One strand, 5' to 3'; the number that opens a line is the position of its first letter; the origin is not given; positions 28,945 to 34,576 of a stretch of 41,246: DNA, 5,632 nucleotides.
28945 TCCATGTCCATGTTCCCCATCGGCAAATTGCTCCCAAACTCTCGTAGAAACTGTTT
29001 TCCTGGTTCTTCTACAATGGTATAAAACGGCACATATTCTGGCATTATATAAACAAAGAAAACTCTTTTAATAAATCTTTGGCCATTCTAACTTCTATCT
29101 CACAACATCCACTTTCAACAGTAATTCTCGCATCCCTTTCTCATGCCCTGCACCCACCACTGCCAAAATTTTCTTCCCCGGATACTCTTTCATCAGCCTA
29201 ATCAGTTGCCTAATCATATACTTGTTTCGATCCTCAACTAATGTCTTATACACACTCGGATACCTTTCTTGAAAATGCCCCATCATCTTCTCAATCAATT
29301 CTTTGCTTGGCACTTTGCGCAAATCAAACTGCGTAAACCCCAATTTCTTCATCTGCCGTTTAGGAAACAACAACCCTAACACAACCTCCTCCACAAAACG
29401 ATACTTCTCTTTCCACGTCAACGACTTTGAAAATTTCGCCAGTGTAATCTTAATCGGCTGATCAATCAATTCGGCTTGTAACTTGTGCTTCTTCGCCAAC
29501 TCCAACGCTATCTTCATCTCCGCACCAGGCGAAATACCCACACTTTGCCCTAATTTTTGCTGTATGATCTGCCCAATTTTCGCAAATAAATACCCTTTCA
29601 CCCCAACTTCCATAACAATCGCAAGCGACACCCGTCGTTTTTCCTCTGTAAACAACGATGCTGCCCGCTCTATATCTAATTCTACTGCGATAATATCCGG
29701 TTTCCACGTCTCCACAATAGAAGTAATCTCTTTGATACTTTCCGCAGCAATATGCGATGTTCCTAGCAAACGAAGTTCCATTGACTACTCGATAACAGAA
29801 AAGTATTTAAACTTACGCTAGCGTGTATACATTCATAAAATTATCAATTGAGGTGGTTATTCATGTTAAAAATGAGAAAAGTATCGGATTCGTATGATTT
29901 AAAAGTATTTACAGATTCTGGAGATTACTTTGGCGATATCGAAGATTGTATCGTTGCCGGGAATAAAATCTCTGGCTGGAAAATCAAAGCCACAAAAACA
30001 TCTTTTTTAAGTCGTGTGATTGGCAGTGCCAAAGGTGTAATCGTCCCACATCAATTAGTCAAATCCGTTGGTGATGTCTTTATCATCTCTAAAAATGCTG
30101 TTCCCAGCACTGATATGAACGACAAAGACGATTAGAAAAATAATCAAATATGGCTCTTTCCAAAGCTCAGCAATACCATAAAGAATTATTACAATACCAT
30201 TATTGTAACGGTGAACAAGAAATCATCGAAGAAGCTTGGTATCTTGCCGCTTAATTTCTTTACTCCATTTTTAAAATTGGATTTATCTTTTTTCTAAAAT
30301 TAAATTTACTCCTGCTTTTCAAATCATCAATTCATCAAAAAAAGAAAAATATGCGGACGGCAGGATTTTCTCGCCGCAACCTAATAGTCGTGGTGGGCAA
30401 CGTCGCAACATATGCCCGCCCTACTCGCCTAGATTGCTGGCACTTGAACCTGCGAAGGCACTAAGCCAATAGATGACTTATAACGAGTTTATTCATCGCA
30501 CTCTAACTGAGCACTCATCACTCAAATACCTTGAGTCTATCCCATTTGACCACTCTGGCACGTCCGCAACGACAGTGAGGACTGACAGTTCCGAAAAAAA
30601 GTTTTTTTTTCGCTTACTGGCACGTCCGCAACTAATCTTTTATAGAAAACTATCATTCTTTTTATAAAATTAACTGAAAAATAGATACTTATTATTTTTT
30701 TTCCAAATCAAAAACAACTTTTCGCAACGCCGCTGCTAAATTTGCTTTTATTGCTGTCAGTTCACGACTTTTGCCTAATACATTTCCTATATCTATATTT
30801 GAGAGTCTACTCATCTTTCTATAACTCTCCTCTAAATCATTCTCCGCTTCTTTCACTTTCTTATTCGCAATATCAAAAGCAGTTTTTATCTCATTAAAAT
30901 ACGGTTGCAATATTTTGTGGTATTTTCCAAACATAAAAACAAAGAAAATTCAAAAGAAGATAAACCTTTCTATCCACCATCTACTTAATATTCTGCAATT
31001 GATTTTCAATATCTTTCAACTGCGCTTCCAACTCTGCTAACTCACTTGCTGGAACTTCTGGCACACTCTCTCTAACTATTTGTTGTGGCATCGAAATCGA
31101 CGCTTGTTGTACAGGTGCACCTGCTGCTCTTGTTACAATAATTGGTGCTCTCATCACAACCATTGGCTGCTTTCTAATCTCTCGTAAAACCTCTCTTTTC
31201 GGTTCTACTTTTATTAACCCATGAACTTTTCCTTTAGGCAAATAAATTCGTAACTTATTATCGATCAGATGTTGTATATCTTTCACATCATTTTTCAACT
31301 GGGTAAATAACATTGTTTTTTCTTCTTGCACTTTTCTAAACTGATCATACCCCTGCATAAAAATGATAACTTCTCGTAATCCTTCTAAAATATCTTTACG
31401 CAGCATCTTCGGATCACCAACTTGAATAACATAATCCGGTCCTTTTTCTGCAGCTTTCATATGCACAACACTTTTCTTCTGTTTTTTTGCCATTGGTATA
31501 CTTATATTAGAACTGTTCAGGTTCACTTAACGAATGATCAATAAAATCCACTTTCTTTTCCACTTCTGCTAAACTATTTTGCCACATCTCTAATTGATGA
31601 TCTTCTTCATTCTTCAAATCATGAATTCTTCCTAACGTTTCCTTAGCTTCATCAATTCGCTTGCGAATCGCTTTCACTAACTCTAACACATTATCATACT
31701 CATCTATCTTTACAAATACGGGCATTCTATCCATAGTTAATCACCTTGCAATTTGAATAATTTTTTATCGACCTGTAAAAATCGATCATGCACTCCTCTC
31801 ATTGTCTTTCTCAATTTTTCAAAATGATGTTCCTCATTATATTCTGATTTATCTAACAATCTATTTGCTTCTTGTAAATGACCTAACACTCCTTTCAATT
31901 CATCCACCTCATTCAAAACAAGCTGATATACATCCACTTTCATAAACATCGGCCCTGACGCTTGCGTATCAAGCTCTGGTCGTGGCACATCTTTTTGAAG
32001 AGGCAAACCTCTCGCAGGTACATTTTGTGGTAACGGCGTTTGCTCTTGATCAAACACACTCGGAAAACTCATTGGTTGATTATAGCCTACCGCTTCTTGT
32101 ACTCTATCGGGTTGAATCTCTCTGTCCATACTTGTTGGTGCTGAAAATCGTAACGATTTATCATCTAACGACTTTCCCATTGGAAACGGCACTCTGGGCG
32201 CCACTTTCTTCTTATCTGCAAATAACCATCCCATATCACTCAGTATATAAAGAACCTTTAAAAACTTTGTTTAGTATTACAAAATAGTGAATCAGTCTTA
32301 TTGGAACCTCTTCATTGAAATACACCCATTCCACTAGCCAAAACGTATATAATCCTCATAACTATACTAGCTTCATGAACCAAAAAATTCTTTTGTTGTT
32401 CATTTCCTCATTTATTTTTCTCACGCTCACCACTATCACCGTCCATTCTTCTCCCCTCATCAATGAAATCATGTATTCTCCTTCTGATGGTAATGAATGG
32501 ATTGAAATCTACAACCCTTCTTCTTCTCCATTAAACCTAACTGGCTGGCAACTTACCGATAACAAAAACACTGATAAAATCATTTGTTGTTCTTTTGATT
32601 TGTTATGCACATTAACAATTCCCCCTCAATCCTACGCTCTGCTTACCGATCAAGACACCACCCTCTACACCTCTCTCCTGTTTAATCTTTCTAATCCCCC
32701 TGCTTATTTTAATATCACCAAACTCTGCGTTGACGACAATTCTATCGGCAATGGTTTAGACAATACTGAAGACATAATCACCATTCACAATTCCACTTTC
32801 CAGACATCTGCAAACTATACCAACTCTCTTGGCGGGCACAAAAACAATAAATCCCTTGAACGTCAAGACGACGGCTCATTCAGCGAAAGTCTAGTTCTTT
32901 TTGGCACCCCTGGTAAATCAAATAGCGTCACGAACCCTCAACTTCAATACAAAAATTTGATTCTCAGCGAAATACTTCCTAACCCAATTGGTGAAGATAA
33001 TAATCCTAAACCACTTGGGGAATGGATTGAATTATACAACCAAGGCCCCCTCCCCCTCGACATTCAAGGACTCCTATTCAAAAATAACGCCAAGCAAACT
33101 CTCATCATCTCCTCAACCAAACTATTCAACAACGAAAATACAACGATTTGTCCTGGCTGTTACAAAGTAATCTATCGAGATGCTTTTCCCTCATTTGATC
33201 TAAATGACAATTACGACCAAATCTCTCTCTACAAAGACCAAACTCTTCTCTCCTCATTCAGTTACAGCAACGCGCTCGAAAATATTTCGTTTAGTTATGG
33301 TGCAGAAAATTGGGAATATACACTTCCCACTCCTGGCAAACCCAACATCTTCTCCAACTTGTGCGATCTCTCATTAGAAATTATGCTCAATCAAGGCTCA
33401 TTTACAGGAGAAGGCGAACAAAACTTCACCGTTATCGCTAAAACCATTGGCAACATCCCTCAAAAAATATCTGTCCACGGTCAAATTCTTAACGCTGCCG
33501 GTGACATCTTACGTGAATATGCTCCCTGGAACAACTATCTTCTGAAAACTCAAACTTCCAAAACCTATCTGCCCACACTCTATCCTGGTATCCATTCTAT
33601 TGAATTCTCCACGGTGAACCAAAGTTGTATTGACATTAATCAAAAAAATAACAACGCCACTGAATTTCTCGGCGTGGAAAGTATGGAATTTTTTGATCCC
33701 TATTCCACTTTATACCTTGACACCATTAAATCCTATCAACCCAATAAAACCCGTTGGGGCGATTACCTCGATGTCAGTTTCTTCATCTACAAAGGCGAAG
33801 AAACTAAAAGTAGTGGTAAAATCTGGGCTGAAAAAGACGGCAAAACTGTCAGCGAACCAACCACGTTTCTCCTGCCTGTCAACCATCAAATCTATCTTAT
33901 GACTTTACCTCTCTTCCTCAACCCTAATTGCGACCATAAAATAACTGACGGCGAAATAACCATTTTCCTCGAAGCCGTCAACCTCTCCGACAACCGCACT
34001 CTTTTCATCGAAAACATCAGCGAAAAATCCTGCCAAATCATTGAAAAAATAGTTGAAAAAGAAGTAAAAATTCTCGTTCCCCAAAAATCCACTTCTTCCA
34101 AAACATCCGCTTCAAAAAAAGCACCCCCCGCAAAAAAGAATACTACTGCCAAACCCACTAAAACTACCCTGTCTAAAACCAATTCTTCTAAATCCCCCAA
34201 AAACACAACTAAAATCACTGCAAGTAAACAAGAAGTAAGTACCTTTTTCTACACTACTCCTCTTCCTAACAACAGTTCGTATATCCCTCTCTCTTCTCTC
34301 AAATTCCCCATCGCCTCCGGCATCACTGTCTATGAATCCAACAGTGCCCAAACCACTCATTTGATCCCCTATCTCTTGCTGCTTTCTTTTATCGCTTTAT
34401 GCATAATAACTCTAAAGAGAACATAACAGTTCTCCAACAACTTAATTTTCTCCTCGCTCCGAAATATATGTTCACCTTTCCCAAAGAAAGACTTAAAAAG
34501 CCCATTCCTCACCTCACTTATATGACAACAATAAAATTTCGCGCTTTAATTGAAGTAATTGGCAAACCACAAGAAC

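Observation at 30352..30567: tRNA-Leu(CAA) gene split by two introns, one inside the T-loop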

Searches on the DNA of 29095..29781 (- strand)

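Call 45: search_rna_families(sources=[L068, L006, L096], threshold=gathering, show_alignments=2)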
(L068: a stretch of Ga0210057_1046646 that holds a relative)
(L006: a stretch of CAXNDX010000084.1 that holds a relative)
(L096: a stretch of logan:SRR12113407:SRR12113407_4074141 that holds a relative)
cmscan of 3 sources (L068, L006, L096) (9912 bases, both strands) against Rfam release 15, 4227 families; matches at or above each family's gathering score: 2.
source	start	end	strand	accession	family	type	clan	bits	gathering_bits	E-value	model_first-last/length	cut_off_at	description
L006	218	635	-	RF00373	RNaseP_arch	Gene; ribozyme;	CL00002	93.3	84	1.8e-25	1-288/288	no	Archaeal RNase P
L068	3110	3193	+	RF00005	tRNA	Gene; tRNA;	CL00001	61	29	1.5e-11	1-71/71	no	tRNA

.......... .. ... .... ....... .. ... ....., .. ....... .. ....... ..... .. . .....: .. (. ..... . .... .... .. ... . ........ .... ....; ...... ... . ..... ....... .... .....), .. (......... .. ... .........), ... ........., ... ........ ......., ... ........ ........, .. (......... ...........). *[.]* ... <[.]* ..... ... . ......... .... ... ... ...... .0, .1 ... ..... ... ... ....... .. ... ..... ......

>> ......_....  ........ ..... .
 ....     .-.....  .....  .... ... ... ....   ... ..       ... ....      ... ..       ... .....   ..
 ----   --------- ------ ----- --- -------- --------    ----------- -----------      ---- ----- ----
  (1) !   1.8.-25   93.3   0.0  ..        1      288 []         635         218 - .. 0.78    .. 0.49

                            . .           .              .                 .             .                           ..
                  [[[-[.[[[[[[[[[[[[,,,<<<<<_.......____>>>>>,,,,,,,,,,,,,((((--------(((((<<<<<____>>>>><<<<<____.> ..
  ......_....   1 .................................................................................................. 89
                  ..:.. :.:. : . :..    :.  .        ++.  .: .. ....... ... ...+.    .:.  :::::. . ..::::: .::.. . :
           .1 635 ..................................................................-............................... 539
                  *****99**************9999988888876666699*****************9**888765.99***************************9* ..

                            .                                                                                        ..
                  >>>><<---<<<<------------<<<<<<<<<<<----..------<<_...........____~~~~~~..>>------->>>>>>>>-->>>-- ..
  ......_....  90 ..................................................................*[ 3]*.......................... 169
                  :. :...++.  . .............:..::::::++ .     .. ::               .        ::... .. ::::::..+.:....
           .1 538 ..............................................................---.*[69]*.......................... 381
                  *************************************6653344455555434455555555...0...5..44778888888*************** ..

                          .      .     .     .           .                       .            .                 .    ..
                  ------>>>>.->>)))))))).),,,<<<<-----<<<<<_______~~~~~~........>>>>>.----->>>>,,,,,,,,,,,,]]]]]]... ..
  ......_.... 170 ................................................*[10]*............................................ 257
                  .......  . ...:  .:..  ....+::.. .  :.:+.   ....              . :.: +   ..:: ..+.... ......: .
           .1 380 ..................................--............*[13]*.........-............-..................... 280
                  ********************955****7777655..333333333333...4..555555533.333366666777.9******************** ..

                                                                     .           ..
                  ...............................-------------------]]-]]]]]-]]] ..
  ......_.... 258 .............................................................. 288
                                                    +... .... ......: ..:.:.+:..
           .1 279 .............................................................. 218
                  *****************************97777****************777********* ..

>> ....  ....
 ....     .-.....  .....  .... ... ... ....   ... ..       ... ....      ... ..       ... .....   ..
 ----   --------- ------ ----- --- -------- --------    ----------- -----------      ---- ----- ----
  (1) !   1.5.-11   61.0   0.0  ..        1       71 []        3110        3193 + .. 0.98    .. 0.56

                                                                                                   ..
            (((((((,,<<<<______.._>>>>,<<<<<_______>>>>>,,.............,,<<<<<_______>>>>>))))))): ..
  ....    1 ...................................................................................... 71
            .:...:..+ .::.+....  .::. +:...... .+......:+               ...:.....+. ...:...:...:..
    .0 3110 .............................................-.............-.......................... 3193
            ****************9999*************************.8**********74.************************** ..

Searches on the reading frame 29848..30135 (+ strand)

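Call 49: search_protein_families(library=pfam, proteins=[window:29848-30135:+])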
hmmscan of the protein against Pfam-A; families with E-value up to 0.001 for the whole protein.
window:29848-30135:+ (95 aa): 1 family
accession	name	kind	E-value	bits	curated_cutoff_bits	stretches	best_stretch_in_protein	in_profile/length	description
PF05239.21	PRC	-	0.00011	22.5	21.2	1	11-80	5-71/78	PRC-barrel domain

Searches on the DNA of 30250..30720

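Call 20: search_rna_families(source=window, start=30250, end=30720, threshold=evalue, max_evalue=10, show_alignments=3)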
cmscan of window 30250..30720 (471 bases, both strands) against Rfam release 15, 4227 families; matches with E-value up to 10: 5.
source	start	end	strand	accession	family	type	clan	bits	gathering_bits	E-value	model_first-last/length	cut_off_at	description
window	30281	30367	-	RF02528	SSRC41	Gene; sRNA;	-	24.5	60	0.69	1-111/111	no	Streptococcus sRNA SSRC41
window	30593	30642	-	RF02904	AaHKsRNA69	Gene; sRNA;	-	16.6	43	9.2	1-83/83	no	Aggregatibacter sRNA 69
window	30307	30368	+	RF00904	mir-392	Gene; miRNA;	-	15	62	7.3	1-75/75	no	mir-392 microRNA precursor family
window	30320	30370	-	RF02716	sno_ncR3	Gene; snRNA; snoRNA; CD-box;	-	12.8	88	8.2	1-75/75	no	Small nucleolar RNA ncR3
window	30297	30388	+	RF01880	Xist_exon1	Gene; lncRNA;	-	10.9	50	2.2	1-85/85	no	X-chromosome inactivation gene exon 1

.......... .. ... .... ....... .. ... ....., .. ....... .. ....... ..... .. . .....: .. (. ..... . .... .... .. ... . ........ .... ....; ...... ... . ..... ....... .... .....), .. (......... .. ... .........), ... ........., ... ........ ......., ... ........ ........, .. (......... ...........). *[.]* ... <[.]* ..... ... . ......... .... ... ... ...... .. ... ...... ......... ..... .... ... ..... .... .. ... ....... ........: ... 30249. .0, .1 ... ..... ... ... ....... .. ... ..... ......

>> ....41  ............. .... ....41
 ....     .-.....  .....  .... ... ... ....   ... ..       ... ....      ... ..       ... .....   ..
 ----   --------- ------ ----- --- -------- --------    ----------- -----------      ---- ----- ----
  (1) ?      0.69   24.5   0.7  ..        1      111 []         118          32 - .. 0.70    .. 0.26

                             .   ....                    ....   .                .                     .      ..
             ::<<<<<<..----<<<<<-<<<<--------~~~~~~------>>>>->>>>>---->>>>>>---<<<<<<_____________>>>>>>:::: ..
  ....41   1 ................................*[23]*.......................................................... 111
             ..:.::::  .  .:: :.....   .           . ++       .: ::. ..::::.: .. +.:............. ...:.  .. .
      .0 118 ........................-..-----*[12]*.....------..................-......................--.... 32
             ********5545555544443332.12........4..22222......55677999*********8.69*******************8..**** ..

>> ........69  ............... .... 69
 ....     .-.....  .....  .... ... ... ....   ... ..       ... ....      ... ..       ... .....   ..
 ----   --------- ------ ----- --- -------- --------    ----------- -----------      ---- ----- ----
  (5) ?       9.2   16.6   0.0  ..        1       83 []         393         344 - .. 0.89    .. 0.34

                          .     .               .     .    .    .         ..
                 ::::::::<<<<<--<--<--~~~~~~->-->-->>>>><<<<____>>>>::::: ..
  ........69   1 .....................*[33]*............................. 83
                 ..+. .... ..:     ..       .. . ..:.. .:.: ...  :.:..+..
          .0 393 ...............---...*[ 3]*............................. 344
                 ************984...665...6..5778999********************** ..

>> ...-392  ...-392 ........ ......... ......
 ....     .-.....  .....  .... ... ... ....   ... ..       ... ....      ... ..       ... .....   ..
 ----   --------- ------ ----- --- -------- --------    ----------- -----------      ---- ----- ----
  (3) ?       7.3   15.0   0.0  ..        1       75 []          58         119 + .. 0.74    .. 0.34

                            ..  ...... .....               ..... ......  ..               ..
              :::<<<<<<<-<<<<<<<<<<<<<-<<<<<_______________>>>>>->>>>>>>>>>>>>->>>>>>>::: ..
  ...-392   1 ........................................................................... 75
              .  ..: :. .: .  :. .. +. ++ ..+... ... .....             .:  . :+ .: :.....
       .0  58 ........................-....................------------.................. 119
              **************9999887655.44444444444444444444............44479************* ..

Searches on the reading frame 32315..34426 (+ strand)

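Call 6: search_protein_families(library=ncbifam, proteins=[window:32315-34426:+])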
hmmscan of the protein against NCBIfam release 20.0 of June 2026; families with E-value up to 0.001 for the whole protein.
window:32315-34426:+ (703 aa): 0 families

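Call 49: search_protein_families(library=pfam, proteins=[window:32315-34426:+])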
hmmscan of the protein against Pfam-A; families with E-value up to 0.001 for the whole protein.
window:32315-34426:+ (703 aa): 1 family
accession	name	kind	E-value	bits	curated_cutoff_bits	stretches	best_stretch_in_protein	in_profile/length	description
PF00932.25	LTD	-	2.9e-26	92.4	34.3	2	47-135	8-74/109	Lamin Tail Domain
